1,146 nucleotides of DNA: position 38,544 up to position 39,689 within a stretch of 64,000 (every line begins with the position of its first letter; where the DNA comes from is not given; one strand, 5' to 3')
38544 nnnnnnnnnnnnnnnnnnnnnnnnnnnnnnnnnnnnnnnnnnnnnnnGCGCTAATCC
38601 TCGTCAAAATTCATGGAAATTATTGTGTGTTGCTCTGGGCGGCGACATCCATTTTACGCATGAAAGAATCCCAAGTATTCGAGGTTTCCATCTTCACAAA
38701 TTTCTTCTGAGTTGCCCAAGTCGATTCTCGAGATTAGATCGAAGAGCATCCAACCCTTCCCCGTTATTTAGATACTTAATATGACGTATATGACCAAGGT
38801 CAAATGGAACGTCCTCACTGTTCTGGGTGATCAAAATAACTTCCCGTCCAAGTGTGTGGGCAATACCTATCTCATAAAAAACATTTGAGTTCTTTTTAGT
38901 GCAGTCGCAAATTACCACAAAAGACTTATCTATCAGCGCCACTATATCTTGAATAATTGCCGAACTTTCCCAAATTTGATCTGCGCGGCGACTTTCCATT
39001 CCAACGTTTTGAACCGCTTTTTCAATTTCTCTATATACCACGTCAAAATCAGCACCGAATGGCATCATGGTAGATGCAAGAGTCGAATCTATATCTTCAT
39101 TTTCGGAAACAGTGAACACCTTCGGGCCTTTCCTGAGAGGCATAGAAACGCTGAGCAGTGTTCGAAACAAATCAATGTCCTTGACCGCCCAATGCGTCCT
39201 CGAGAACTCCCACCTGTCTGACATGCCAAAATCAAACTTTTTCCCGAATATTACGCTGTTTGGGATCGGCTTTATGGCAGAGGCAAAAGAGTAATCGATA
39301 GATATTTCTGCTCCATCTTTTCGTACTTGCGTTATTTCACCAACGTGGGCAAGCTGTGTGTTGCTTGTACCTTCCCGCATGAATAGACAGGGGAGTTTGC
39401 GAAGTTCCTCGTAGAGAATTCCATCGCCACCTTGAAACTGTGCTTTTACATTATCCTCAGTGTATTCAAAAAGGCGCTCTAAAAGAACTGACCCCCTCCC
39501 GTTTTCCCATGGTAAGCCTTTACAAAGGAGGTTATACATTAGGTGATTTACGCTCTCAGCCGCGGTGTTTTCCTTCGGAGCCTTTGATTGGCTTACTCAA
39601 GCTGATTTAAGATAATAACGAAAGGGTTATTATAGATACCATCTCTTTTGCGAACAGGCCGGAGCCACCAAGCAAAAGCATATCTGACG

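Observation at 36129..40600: Low-GC island at the 3' end of gpmI, marked by a decayed duplicate of the gene end, carrying MTase-HNH, an NDT/TIR-like effector and a retropepsin-like protease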

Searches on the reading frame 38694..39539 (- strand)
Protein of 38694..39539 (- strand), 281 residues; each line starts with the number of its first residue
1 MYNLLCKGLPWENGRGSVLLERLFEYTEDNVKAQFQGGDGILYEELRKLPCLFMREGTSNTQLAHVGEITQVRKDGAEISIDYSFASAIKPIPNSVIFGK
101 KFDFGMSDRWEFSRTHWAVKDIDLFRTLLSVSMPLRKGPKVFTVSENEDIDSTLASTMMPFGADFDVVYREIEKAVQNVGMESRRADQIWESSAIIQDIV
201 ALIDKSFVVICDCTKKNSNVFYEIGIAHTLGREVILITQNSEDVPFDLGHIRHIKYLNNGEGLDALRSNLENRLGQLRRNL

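Call 7: search_protein_families(library=pfam, proteins=[window:38694-39539:-], max_evalue=0.01)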
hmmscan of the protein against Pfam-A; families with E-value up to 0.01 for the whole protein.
window:38694-39539:- (281 aa): 1 family
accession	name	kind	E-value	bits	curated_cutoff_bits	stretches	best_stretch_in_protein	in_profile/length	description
PF05014.21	Nuc_deoxyrib_tr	-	0.005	17.4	28.8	1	146-244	12-103/117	Nucleoside 2-deoxyribosyltransferase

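Call 8: search_protein_families(library=padloc, proteins=[window:38694-39539:-], max_evalue=0.01)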
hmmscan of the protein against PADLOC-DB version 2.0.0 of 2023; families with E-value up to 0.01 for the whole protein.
window:38694-39539:- (281 aa): 1 family
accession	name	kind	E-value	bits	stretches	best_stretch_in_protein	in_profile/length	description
PDLC00733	Effector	-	3.3e-08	30.7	1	187-261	285-359/388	TIR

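Call 17: find_homologous_proteins(query=window:38694-39539:-, max_evalue=0.001)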
Query window:38694-39539:- (281 aa): 2221 proteins with E <= 0.001 among 2697 candidates; the best 120 are listed.
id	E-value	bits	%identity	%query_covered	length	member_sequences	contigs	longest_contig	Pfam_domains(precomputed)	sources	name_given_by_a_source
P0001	8.5e-186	634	100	100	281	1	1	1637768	-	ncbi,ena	-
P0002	2.1e-107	377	59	100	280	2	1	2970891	-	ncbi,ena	-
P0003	4.1e-107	376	61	100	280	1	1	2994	-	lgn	-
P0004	4.2e-107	376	60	100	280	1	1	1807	-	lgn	-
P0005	5.2e-105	369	59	100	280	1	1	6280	-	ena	-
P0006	2.5e-104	367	58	100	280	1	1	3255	-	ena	-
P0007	9.9e-104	365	60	100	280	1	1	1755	-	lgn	-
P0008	1.4e-103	364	59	100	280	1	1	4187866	-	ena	-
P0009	3.6e-103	363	60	100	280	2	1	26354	-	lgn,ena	-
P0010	4.1e-103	363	58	100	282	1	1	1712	-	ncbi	-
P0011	4.2e-103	363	59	100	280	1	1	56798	-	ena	-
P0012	1.6e-102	361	58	100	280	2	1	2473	-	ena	-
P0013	1.6e-102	361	58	100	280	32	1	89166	-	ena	-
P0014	6.1e-102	359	57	100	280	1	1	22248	-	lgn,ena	-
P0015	7.2e-102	359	58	100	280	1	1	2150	-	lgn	-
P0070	5.7e-92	326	55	98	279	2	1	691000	-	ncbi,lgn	ncbi:hypothetical protein ACOTJA_02995 [Achromobacter xylosoxidans]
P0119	1.7e-89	318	51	99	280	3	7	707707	-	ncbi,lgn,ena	-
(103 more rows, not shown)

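Call 18: find_encoding_contigs(protein=P0002, flank=6000, max_places=3)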
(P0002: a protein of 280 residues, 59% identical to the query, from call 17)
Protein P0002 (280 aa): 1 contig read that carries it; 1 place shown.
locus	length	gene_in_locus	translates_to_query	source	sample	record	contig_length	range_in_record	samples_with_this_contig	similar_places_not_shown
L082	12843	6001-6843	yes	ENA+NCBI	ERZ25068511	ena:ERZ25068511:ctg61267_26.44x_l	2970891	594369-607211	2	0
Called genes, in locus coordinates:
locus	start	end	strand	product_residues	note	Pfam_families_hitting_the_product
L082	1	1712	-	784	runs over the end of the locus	PF03050:DDE_Tnp_IS66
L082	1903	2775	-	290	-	PF14236:DruA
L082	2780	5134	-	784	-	PF03050:DDE_Tnp_IS66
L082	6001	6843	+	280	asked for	-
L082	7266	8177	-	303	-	PF01582:TIR, PF13676:TIR_2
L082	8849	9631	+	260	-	PF13338:AbiEi_4, PF17194:AbiEi_3_N, PF11459:AbiEi_3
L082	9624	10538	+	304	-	PF08843:AbiEii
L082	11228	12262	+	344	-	-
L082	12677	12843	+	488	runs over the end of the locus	PF00176:SNF2-rel_dom, PF00271:Helicase_C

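Call 19: find_encoding_contigs(protein=P0070, flank=6000, max_places=3)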
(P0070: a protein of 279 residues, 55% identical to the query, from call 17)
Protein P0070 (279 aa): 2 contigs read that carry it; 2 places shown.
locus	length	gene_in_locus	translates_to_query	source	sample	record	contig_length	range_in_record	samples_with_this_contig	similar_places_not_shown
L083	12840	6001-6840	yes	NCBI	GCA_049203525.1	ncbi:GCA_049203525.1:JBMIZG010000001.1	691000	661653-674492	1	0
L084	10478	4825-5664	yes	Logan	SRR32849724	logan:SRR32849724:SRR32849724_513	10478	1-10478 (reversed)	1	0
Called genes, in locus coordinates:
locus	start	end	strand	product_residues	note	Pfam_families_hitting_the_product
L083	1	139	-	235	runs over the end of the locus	-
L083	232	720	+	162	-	PF00857:Isochorismatase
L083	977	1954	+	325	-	PF01545:Cation_efflux, PF16916:ZT_dimer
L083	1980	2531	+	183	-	PF01292:Ni_hydr_CYTB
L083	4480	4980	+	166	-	PF08937:ThsB_TIR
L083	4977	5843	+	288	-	PF18184:SLATT_3, PF14015:DUF4231, PF18181:SLATT_1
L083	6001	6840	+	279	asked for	-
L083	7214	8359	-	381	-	PF13676:TIR_2, PF11738:DUF3298 (weak)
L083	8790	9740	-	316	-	PF14491:DUF4435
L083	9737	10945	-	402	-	PF13304:AAA_21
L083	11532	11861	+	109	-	-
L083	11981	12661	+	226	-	PF03737:RraA-like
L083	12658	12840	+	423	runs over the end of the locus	-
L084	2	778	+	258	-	?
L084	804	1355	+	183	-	PF01292:Ni_hydr_CYTB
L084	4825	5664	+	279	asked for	-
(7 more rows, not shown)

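Call 20: find_encoding_contigs(protein=P0119, flank=6000, max_places=4)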
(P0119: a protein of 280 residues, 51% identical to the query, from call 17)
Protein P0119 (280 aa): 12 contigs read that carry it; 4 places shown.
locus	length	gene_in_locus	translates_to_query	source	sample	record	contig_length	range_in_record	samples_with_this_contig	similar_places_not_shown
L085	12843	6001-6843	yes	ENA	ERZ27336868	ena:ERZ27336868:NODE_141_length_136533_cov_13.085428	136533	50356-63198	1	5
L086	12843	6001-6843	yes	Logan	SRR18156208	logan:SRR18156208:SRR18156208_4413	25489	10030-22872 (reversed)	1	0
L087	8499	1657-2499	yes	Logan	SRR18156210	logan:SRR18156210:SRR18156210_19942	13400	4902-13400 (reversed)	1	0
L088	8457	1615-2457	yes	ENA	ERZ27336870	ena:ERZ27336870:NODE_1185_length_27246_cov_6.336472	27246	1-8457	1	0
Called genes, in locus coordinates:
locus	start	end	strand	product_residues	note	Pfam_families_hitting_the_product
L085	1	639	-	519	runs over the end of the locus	PF00496:SBP_bac_5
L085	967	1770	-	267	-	PF02586:SRAP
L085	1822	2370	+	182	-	PF00717:Peptidase_S24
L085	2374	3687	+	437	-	PF00817:IMS, PF11798:IMS_HHH (weak), PF11799:IMS_C, PF13438:DUF4113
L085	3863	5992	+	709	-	-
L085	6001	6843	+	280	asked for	-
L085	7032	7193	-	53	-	-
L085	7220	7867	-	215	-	PF01381:HTH_3 (faint), PF13560:HTH_31 (faint)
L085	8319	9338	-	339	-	PF04055:Radical_SAM, PF13353:Fer4_12 (faint)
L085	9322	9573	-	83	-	-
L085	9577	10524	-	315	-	PF00929:RNase_T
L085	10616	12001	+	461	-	PF00890:FAD_binding_2 (weak), PF01134:GIDA (weak), PF03486:HI0933_like (faint), PF07992:Pyr_redox_2, PF12831:FAD_oxidored (weak), PF13738:Pyr_redox_3 (weak), PF00070:Pyr_redox, PF02852:Pyr_redox_dim, +1 more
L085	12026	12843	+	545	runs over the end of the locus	PF00364:Biotin_lipoyl, PF01597:GCV_H (faint), PF25917:BSH_RND (faint), PF25919:BSH_CusB (faint), PF25984:BSH_YknX (faint), PF00364:Biotin_lipoyl, PF02817:E3_binding, PF00198:2-oxoacid_dh, +2 more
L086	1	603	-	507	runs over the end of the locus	PF00496:SBP_bac_5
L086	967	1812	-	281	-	PF02586:SRAP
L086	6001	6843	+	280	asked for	-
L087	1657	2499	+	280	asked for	-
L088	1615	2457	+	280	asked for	-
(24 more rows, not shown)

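Call 24: search_solved_structures(query=A2, max_evalue=1, show_alignments=2)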
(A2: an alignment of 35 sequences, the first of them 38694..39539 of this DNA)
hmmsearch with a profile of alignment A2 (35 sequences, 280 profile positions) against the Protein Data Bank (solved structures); distinct sequences matched with E-value up to 1: 4.
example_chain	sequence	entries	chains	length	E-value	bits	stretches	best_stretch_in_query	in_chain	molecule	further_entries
6o64_A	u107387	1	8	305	0.45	12.9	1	166-200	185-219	Spermidine synthase 2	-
6o65_A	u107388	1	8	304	0.75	12.1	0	166-200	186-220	Spermidine synthase 1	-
1xj5_A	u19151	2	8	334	0.87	11.9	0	166-200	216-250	Spermidine synthase 1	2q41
6o63_A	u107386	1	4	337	0.88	11.9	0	166-200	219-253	Spermidine synthase 1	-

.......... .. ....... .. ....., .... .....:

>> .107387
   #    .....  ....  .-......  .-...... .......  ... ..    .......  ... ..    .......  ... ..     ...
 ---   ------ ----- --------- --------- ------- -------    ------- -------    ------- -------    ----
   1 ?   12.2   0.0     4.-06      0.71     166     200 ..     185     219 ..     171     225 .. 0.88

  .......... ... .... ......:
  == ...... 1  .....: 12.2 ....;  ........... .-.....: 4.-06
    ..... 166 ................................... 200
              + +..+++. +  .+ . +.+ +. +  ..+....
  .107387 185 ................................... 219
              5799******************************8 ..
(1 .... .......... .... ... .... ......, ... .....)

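Call 29: predict_structure(alignment_id=A2)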
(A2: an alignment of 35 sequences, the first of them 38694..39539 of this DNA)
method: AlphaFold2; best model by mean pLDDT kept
length: 281 residues; sequences in the alignment: 35
mean_pLDDT: 88.6   pTM: 0.50
mean pLDDT of the five models: 88.6, 86.7, 85.7, 85.3, 83.7
residues with pLDDT >= 90: 189; 70-90: 67; 50-70: 16; < 50: 9
segments of 3 or more residues with pLDDT < 50: 136-143
pLDDT, mean of each block of 10 residues (from residue 1): 96 91 96 92 96 97 97 96 94 95 93 96 90 53 59 91 90 96 80 62 89 90 85 93 84 91 97 92 79
secondary structure, 60 per line:
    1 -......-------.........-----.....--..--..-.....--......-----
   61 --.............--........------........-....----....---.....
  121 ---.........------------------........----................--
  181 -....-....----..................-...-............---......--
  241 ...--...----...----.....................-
elements in order: E2-7 E15-19 H29-33 H43-47 E50-55 E63-75 E78-85 H94-99 H101-104 H109-112 E116-120 H124-132 E151-158 H163-178 E182-185 H187-190 H195-205 E206-212 H218-229 E233-238 E253-255 H260-280

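Call 32: fold_search(model_id=the predicted structure, library=pdb)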
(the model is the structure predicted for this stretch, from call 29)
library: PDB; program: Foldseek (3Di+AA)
matches with E <= 10: 1596; with E <= 0.001: 14
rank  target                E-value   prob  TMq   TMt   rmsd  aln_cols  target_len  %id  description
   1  8pqq_D                1.4e-04  1.00  0.33  0.57   5.1       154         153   11  Nucleoside 2'deoxyribosyltransferase from Chroococcidiopsis thermalis PCC 7203 E88Q Mutant bound to Clofarabine (released 2024-02-21)
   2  2a0k_A                1.4e-04  1.00  0.28  0.47   4.9       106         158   15  Crystal structure of Nucleoside 2-deoxyribosyltransferase from Trypanosoma brucei at 1.8 A resolution (released 2005-07-26)
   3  8qc0_A                1.8e-04  1.00  0.35  0.63   4.7       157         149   10  Nucleoside 2'deoxyribosyltransferase from Chroococcidiopsis thermalis PCC 7203 WT ribosylated (released 2024-02-21)
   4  8pqr_D                2.8e-04  1.00  0.32  0.55   5.3       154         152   12  Nucleoside 2'deoxyribosyltransferase from Chroococcidiopsis thermalis PCC 7203 WT bound to DAD_Immucillin-H (released 2024-02-21)
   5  8pqt_A                2.9e-04  1.00  0.33  0.57   4.6       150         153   12  Nucleoside 2'deoxyribosyltransferase from Chroococcidiopsis thermalis PCC 7203 WT bound to Bis-Tris (released 2024-02-21)
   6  8rpt_A                3.3e-04  1.00  0.35  0.67   3.4       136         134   14  Crystal structure of human DNPH1 mutant- D80A (released 2024-11-20)
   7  8pqt_B                3.5e-04  1.00  0.31  0.57   4.3       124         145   11  Nucleoside 2'deoxyribosyltransferase from Chroococcidiopsis thermalis PCC 7203 WT bound to Bis-Tris (released 2024-02-21)
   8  8pqr_A                3.8e-04  1.00  0.35  0.60   4.8       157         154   12  Nucleoside 2'deoxyribosyltransferase from Chroococcidiopsis thermalis PCC 7203 WT bound to DAD_Immucillin-H (released 2024-02-21)
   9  8rh3_D                4.2e-04  1.00  0.35  0.64   4.5       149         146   11  Nucleoside 2'deoxyribosyltransferase from Chroococcidiopsis thermalis PCC 7203 WT bound to Gemcitabine (released 2024-02-21)
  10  8pqs_A                4.5e-04  1.00  0.31  0.55   5.6       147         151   10  Nucleoside 2'deoxyribosyltransferase from Chroococcidiopsis thermalis PCC 7203 E88A Mutant (released 2024-02-21)
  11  9emw_D                4.8e-04  1.00  0.34  0.60   4.6       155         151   12  Nucleoside 2'deoxyribosyltransferase from Chroococcidiopsis thermalis PCC 7203 Y7F Mutant bound to ImmH-Forodesine (released 2025-05-14)
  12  8qc0_B                5.1e-04  1.00  0.31  0.55   4.4       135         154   10  Nucleoside 2'deoxyribosyltransferase from Chroococcidiopsis thermalis PCC 7203 WT ribosylated (released 2024-02-21)
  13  8rh3_A                5.1e-04  1.00  0.30  0.50   5.8       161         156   14  Nucleoside 2'deoxyribosyltransferase from Chroococcidiopsis thermalis PCC 7203 WT bound to Gemcitabine (released 2024-02-21)
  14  9i9q_D                5.4e-04  1.00  0.35  0.68   4.1       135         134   16  Crystal structure of DNPH1 bound by compound 2. (released 2025-11-12)
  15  8qc0_D                1.2e-03  1.00  0.32  0.56   4.8       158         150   13  Nucleoside 2'deoxyribosyltransferase from Chroococcidiopsis thermalis PCC 7203 WT ribosylated (released 2024-02-21)
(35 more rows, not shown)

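Call 52: search_protein_families(library=ncbifam, proteins=[window:38694-39539:-], max_evalue=0.01)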
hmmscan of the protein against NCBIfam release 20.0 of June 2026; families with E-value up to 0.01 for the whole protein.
window:38694-39539:- (281 aa): 0 families

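Call 53: find_related_loci(query=A2, collection=metagenome_contigs, flank=6000)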
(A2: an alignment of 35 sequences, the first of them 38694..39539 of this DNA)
Query A2 (281 aa) in metagenome_contigs; peptide patterns used: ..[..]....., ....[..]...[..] (x = any residue, [..] = any of these).
600 stretches matched a pattern (row limit reached: there are more); 583 encode a relative of the query (tblastn E <= 1e-3); the best 80 are kept; 80 distinct loci.
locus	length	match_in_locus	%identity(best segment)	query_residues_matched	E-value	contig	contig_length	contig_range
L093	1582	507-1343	54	1-280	3e-107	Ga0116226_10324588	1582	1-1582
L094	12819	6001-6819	55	1-274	5e-100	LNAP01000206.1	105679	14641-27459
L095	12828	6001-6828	52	1-277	3e-96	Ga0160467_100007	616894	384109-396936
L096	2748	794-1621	49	1-277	1e-96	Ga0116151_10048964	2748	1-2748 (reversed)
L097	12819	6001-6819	51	1-274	1e-93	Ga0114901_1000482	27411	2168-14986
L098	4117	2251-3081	51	1-277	4e-94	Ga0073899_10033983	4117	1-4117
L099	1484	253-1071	50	1-274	4e-100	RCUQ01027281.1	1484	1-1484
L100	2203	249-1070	50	1-275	3e-96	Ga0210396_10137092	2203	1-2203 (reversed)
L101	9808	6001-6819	49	1-274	2e-91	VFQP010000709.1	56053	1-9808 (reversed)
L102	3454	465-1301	50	1-279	1e-92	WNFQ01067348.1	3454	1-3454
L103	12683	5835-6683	48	1-280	1e-90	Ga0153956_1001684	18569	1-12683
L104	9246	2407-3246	49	1-280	1e-90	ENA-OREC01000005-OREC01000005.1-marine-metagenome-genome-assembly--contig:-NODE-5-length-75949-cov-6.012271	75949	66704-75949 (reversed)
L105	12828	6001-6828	49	1-277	1e-90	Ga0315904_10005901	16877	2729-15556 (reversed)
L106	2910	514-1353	49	1-280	4e-92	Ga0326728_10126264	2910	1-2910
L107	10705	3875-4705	49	1-277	3e-89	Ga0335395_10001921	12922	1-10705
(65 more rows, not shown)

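Call 76: search_protein_families(library=pfam, alignment_id=A4, max_evalue=0.01)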
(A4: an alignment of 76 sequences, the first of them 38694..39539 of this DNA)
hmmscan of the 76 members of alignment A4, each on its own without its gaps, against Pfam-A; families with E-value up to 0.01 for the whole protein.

A. member 1, window:38694-39539:- (281 aa): 1 family
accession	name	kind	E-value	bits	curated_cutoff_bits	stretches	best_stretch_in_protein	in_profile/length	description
PF05014.21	Nuc_deoxyrib_tr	-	0.005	17.4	28.8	1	146-244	12-103/117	Nucleoside 2-deoxyribosyltransferase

B. families by the number of members that match (of 76 scanned): 15 families
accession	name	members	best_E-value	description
PF05014.21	Nuc_deoxyrib_tr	18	1.3e-05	Nucleoside 2-deoxyribosyltransferase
PF10137.14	CAP12-PCTIR_TIR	12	2.3e-38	CAP12/Pycsar effector protein, TIR domain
PF13676.11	TIR_2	8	1.9e-25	TIR domain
PF14355.11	Abi_C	7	5.5e-22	Abortive infection C-terminus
PF01582.25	TIR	3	1.5e-08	TIR domain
PF08867.16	FRG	2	5.5e-21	FRG domain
PF08357.16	SEFIR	2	7.4e-17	SEFIR domain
PF18860.6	AbiJ_NTD3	1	5.3e-52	AbiJ N-terminal domain 3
PF00550.31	PP-binding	1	3.4e-07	Phosphopantetheine attachment site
PF00069.31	Pkinase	1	4.4e-06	Protein kinase domain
PF23297.2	ACP_SdgA_C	1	4.5e-05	Highly reducing polyketide synthase sdgA, C-terminal ACP domain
PF08937.16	ThsB_TIR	1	0.00038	Thoeris protein ThsB, TIR-like domain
PF07238.19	PilZ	1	0.0047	PilZ domain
PF08877.16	MepB-like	1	0.007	MepB-like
PF12310.13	Elf-1_N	1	0.009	Transcription factor protein N terminal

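Call 81: search_dna_similar(query=window:38694-39539:-, collection=plasmids, mode=protein, max_rows=12)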
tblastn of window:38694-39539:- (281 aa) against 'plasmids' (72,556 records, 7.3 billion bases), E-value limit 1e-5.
Records with a match: 139; places in all: 146; records where one place covers at least 80% of the query: 18.
Best place of each record, by identity: 60-80% 1; <60% 138.
By first word of the organism name: Escherichia 53; Rhizobium 18; Citrobacter 9; Agrobacterium 7; Serratia 6; Paraburkholderia 5; Pseudomonas 5; Vibrio 5; Acinetobacter 4; Klebsiella 3; and 18 more.
By predicted mobility (MOB-suite, as given by PLSDB): conjugative 87; non-mobilizable 37; mobilizable 15.
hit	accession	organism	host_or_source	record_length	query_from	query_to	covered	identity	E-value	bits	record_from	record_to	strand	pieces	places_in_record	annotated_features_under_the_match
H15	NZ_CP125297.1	Paraburkholderia sabiae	Mimosa caesalpiniifolia,cell ...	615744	1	274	98%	54.4%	9e-95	312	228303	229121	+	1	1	hypothetical protein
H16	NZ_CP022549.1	Sphingorhabdus sp. YGSMI21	cell culture,West sea sediment in South ...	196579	1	274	98%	50.4%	5e-90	298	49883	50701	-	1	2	hypothetical protein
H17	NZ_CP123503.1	Arsenophonus sp. aPb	Lysandra bellargus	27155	1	277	99%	43.6%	2e-72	248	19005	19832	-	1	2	hypothetical protein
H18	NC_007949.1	Polaromonas sp. JS666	-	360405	1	277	99%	41.6%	3e-65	228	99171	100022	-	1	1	hypothetical protein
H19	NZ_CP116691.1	Agrobacterium tumefaciens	Lettuce,cell culture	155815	2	279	99%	40.8%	1e-60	214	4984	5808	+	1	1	hypothetical protein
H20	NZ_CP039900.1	Agrobacterium tumefaciens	-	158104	2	279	99%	40.8%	1e-60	214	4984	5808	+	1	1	hypothetical protein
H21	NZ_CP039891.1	Agrobacterium tumefaciens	-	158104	2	279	99%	40.8%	1e-60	214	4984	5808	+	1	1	hypothetical protein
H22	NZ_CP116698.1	Agrobacterium tumefaciens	Clematis,cell culture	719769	1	280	100%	40.4%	2e-53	193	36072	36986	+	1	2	hypothetical protein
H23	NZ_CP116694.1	Agrobacterium tumefaciens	Lavender,cell culture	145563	2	280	99%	40.4%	1e-57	205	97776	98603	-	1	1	none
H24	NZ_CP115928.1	Agrobacterium tumefaciens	Chrysanthemum,cell culture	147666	2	280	99%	40.4%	1e-57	205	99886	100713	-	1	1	none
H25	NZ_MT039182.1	Serratia proteamaculans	-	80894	1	277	99%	40.2%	2e-55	199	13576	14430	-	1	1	hypothetical protein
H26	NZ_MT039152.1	Serratia entomophila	-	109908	1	277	99%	40.2%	5e-55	198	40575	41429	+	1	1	hypothetical protein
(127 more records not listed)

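Call 82: get_annotated_region(hit=H15, flank=5000)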
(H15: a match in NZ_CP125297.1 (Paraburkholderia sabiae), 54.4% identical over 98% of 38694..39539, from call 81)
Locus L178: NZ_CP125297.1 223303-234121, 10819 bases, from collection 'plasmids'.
description: Paraburkholderia sabiae strain LMG 24235 plasmid pPs24235_1, complete sequence
organism: Paraburkholderia sabiae (NCBI taxid 273251)
taxonomy: Bacteria; Pseudomonadota; Betaproteobacteria; Burkholderiales; Burkholderiaceae; Paraburkholderia; Paraburkholderia sabiae
host: -; source: Mimosa caesalpiniifolia,cell culture,root nodule; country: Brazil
typing (MOB-suite, as given by PLSDB): conjugative; relaxase MOBP; mating-pair formation MPF_T
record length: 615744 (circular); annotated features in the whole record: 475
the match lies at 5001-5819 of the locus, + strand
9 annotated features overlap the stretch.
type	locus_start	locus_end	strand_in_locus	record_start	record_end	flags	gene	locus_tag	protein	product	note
CDS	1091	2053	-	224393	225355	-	-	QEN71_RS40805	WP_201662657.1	nucleotidyl transferase AbiEii/AbiGii toxin family protein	-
CDS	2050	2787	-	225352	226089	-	-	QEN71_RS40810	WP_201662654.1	type IV toxin-antitoxin system AbiEi family antitoxin domain-containing protein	-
CDS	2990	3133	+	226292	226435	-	-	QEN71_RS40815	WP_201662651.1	hypothetical protein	-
CDS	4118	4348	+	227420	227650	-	-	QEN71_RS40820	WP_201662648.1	hypothetical protein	-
CDS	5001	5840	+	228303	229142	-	-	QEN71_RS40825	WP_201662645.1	hypothetical protein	-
CDS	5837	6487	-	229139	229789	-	-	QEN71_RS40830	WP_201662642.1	hypothetical protein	-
CDS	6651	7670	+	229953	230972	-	-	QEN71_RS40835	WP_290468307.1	IS110 family transposase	-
CDS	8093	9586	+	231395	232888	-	istA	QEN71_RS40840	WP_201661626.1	IS21 family transposase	-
CDS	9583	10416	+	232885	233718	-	istB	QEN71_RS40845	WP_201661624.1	IS21-like element helper ATPase IstB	-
